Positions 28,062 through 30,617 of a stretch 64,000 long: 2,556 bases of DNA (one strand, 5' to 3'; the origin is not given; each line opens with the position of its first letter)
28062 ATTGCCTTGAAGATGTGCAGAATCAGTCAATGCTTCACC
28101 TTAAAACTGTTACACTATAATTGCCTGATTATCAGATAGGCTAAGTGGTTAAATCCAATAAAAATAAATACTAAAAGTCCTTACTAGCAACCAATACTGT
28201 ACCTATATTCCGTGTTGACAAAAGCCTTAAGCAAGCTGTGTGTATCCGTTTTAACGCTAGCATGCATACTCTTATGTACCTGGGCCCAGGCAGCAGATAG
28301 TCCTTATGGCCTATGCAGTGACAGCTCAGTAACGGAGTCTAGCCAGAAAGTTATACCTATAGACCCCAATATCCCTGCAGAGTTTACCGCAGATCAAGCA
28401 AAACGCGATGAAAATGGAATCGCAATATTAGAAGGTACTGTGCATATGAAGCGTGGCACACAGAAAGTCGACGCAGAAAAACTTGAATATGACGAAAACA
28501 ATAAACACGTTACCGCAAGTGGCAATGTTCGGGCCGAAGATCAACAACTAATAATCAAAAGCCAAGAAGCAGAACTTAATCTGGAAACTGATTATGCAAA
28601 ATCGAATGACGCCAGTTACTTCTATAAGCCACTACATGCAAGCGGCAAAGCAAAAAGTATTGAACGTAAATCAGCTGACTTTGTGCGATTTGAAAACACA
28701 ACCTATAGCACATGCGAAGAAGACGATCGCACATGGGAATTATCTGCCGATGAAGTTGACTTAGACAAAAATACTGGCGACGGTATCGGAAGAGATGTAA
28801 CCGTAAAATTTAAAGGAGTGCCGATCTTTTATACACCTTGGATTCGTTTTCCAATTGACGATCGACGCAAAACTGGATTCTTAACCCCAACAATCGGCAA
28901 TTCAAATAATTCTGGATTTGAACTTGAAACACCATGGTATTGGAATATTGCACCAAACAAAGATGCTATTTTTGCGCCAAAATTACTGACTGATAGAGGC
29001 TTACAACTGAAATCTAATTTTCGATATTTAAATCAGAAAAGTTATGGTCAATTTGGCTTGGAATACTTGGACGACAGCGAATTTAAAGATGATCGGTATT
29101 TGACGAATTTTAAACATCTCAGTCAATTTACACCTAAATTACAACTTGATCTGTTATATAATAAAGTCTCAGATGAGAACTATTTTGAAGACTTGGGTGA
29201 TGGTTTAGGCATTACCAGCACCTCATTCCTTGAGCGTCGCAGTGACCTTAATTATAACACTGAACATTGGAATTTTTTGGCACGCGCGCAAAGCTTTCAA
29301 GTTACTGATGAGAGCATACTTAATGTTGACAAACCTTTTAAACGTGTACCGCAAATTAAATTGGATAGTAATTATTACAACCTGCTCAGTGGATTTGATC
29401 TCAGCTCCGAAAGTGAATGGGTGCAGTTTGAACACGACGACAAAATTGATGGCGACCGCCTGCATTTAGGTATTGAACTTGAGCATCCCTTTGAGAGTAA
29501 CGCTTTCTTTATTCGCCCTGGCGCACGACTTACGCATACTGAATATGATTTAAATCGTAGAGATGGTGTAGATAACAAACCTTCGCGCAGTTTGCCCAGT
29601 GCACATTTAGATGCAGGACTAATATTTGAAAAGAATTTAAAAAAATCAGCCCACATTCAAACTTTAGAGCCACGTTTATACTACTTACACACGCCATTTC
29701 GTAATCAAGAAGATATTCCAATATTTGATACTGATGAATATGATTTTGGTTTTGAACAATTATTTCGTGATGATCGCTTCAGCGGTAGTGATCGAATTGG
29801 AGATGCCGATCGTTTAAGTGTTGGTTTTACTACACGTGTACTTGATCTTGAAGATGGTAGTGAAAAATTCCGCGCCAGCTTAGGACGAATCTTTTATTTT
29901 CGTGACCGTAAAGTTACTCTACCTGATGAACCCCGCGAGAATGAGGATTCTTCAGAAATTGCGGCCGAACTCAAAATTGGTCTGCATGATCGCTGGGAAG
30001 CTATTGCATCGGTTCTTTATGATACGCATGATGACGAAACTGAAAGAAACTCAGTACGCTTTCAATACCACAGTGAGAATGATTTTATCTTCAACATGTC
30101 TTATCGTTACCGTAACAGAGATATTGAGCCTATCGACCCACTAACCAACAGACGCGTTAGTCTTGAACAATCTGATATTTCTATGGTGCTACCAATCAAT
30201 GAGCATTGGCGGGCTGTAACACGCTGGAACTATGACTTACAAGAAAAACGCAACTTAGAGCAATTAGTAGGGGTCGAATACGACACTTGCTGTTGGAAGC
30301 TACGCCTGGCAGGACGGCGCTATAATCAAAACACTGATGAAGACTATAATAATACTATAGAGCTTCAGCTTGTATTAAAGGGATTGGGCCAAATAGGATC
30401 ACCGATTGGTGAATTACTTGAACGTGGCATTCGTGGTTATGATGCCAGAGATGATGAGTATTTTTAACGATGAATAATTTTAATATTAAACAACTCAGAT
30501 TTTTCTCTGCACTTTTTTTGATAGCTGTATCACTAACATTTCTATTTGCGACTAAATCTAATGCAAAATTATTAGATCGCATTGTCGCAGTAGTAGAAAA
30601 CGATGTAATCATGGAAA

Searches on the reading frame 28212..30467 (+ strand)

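Call 50: search_protein_families(library=pfam, proteins=[window:28212-30467:+], max_evalue=0.00001)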
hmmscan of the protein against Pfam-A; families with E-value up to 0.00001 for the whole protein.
window:28212-30467:+ (751 aa): 1 family
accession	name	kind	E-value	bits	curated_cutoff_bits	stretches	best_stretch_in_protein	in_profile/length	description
PF04453.20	LptD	-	6.6e-100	335.5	22.4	1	294-666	2-384/384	LPS transport system D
